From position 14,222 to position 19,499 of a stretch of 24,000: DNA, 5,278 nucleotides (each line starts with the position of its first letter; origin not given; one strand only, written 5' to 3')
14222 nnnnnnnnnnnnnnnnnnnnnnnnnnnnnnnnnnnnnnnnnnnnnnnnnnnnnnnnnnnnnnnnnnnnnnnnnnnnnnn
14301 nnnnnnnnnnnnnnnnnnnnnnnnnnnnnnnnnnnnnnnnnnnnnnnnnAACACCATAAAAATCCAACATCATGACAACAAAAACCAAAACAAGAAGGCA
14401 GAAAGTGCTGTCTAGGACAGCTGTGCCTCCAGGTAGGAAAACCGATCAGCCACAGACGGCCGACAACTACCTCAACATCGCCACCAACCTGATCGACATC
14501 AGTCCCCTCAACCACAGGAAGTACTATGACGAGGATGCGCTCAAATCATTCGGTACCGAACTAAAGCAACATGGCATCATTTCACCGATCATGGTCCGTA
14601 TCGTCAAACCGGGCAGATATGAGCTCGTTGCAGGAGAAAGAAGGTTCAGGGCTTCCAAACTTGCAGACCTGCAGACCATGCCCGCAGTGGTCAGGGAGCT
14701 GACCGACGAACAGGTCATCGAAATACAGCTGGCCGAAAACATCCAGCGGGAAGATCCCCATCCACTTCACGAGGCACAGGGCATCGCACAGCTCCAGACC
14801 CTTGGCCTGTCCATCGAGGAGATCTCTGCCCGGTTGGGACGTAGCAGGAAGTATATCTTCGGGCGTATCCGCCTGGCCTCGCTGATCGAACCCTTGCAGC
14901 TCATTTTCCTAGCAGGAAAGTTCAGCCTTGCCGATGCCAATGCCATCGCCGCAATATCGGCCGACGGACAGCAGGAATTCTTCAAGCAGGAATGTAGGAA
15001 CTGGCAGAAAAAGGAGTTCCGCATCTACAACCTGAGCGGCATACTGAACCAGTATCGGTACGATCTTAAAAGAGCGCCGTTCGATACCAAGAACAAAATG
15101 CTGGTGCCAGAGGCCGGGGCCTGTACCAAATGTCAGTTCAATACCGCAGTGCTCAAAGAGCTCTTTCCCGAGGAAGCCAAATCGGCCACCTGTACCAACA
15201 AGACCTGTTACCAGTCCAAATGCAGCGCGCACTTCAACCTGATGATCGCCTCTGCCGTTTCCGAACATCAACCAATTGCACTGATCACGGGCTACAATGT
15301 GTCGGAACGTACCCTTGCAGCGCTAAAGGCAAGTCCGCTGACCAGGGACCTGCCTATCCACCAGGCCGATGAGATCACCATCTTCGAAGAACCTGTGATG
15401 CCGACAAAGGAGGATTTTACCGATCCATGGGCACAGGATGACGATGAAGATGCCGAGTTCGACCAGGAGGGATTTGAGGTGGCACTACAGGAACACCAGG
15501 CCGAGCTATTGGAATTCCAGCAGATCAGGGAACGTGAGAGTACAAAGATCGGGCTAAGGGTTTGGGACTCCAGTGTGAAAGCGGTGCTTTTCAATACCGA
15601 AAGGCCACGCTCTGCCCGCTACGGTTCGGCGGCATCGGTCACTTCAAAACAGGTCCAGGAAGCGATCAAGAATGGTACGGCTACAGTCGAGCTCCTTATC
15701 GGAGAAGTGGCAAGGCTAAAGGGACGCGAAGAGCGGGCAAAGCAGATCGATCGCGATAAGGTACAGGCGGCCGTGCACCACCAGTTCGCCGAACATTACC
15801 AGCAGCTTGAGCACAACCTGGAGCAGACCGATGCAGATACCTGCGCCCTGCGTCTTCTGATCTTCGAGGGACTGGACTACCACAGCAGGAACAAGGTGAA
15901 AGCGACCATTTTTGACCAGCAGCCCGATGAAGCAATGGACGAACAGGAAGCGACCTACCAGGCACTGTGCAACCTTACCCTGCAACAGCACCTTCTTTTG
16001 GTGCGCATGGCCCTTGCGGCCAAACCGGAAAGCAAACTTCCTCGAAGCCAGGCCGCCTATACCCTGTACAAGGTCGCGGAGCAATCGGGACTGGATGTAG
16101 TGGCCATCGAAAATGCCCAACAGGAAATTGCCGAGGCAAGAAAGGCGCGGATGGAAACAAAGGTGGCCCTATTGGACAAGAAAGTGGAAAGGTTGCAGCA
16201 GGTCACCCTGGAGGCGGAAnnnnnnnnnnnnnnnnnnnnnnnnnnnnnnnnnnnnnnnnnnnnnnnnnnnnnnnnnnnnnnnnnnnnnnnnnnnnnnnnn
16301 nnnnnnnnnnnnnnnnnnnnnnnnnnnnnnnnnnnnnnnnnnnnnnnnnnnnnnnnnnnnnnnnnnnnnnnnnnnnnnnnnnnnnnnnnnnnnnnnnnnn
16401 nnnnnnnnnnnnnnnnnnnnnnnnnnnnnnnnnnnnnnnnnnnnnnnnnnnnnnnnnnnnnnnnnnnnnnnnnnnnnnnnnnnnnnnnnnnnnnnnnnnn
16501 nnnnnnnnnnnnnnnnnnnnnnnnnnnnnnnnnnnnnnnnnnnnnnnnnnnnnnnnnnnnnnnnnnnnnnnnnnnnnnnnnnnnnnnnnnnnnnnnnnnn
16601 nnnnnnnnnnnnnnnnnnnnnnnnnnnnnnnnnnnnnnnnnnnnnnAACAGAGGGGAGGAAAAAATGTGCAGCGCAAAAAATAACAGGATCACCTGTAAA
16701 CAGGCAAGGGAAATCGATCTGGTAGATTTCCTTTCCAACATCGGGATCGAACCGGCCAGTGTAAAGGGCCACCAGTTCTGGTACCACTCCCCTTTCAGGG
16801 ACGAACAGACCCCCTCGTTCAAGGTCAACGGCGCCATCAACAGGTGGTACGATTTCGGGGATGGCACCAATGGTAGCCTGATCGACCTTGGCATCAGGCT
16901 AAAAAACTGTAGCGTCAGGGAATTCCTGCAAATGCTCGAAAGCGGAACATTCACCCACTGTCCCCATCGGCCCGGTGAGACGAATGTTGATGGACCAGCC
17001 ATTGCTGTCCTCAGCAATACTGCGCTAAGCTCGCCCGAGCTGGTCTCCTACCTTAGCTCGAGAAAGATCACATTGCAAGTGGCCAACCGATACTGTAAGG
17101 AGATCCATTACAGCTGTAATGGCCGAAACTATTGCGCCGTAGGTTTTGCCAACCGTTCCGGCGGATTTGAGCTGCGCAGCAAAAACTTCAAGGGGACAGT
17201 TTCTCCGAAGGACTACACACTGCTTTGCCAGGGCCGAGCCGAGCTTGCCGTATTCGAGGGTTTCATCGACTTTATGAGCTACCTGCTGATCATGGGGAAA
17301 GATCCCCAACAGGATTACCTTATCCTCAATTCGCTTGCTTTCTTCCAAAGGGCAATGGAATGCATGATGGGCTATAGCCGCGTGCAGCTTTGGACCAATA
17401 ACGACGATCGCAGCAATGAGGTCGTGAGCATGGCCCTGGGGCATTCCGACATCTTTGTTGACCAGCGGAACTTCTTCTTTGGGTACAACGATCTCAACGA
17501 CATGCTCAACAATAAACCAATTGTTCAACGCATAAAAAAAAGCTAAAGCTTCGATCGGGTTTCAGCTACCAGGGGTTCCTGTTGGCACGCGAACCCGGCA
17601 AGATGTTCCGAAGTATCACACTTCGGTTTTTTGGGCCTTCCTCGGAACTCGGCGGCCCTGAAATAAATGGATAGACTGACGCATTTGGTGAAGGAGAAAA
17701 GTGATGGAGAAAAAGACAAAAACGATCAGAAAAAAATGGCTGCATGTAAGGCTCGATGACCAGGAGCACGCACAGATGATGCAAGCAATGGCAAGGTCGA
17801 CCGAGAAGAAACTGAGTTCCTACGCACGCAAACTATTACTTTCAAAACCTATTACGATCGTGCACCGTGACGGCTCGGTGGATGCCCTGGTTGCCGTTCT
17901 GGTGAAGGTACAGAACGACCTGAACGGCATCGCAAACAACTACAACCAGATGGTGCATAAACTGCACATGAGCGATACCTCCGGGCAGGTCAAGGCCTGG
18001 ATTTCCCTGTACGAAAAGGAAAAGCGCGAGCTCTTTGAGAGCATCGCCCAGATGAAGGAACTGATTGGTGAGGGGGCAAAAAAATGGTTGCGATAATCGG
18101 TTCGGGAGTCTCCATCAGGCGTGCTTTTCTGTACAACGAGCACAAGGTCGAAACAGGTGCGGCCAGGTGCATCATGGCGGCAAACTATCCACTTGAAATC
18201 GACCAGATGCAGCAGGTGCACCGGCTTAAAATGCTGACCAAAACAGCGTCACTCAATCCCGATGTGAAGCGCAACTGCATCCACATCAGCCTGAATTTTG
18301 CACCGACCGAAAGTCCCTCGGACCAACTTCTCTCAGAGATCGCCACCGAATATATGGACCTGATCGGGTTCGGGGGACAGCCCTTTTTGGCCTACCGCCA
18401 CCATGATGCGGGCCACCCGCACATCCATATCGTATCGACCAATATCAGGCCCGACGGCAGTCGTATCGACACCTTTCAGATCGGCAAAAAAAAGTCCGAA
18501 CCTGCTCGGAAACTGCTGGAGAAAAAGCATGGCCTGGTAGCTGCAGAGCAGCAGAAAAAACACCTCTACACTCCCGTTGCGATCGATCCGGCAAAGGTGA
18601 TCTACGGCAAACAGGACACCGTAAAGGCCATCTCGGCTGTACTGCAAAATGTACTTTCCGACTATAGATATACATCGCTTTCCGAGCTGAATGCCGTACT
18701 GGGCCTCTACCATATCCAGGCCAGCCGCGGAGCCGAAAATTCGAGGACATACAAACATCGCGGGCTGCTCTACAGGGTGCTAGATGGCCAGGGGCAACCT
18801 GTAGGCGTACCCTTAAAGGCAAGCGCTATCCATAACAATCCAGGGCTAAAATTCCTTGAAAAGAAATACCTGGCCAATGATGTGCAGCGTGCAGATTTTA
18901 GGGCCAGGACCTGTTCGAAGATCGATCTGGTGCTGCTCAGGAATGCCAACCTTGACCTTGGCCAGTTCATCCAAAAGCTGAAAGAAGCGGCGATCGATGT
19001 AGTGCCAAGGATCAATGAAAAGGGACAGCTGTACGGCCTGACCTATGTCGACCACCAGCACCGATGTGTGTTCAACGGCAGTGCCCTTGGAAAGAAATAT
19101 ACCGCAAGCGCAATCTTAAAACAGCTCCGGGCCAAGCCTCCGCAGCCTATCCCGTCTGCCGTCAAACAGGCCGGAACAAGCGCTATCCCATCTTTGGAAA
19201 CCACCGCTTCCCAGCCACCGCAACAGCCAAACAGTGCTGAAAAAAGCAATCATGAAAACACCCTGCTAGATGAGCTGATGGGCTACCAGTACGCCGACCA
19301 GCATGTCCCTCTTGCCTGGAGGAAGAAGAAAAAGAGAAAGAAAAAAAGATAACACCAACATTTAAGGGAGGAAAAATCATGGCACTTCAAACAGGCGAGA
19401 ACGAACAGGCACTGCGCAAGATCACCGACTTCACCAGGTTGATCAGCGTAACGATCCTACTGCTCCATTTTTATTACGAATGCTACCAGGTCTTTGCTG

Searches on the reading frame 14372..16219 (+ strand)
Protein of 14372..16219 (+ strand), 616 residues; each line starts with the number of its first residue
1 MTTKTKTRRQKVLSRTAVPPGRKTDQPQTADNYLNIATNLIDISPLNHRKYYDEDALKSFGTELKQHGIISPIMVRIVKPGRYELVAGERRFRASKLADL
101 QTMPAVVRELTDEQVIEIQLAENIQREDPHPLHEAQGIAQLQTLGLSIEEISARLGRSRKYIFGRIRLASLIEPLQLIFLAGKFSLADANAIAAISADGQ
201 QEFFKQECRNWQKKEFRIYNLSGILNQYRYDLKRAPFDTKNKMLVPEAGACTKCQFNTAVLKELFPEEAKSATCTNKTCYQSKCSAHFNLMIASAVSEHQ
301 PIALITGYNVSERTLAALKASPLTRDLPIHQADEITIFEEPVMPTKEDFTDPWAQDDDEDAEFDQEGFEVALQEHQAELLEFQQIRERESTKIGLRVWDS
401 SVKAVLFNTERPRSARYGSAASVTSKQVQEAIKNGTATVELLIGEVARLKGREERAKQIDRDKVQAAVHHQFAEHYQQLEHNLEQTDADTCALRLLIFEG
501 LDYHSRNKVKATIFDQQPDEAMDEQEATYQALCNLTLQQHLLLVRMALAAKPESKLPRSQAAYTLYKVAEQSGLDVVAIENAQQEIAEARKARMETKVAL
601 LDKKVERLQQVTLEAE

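Call 12: search_protein_families(library=pfam, proteins=[window:14372-16219:+], max_evalue=0.01)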
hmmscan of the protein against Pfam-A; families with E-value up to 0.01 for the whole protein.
window:14372-16219:+ (616 aa): 2 families
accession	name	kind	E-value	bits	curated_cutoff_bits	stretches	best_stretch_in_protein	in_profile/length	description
PF02195.25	ParB_N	-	7.4e-26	90.5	26.3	1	35-125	5-95/95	ParB N-terminal domain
PF17762.8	HTH_ParB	-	7.7e-09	36.1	22.6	1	127-206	1-82/102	ParB HTH domain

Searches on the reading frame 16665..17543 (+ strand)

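Call 12: search_protein_families(library=pfam, proteins=[window:16665-17543:+], max_evalue=0.01)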
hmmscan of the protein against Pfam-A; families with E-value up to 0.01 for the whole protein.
window:16665-17543:+ (293 aa): 2 families
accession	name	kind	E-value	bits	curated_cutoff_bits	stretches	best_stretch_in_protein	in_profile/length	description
PF01807.25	Zn_ribbon_DnaG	-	4.6e-06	26.8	24.9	1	17-91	13-85/98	CHC2 zinc finger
PF13155.12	Toprim_2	-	0.00016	22.4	22.1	1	196-261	2-66/88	Toprim-like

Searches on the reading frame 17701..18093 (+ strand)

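Call 13: search_protein_families(library=pfam, proteins=[window:17701-18093:+], max_evalue=0.01)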
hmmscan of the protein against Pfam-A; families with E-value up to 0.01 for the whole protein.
window:17701-18093:+ (131 aa): 3 families
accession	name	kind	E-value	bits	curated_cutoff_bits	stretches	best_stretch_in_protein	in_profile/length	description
PF19514.5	MobC_2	-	1.1e-13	51.5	27.5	1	8-129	18-139/140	MobC-like protein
PF21983.2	NikA-like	-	2.1e-08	34.6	27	1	10-86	3-70/72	Mobilization protein NikA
PF05713.17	MobC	-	0.00026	21.8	23.2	1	73-96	3-26/45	Bacterial mobilisation protein (MobC)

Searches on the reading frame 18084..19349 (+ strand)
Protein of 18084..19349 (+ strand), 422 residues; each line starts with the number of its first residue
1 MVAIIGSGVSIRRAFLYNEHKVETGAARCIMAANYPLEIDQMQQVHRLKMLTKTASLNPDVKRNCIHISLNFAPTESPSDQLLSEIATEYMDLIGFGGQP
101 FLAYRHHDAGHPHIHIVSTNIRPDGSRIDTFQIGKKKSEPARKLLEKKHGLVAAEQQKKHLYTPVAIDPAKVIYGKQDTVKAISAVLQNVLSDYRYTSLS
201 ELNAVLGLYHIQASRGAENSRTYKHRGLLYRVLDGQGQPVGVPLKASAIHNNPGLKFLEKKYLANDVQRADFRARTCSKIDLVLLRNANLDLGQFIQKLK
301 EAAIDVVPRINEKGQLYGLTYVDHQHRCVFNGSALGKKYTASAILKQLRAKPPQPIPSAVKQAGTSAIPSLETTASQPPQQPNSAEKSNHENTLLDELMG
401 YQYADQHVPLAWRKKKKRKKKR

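Call 13: search_protein_families(library=pfam, proteins=[window:18084-19349:+], max_evalue=0.01)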
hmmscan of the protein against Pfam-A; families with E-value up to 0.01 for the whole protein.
window:18084-19349:+ (422 aa): 1 family
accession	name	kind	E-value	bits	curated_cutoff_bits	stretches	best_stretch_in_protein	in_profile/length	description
PF03432.20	Relaxase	-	4.6e-29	101.8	24.6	1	17-151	1-132/132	MobA/VirD2-like, nuclease domain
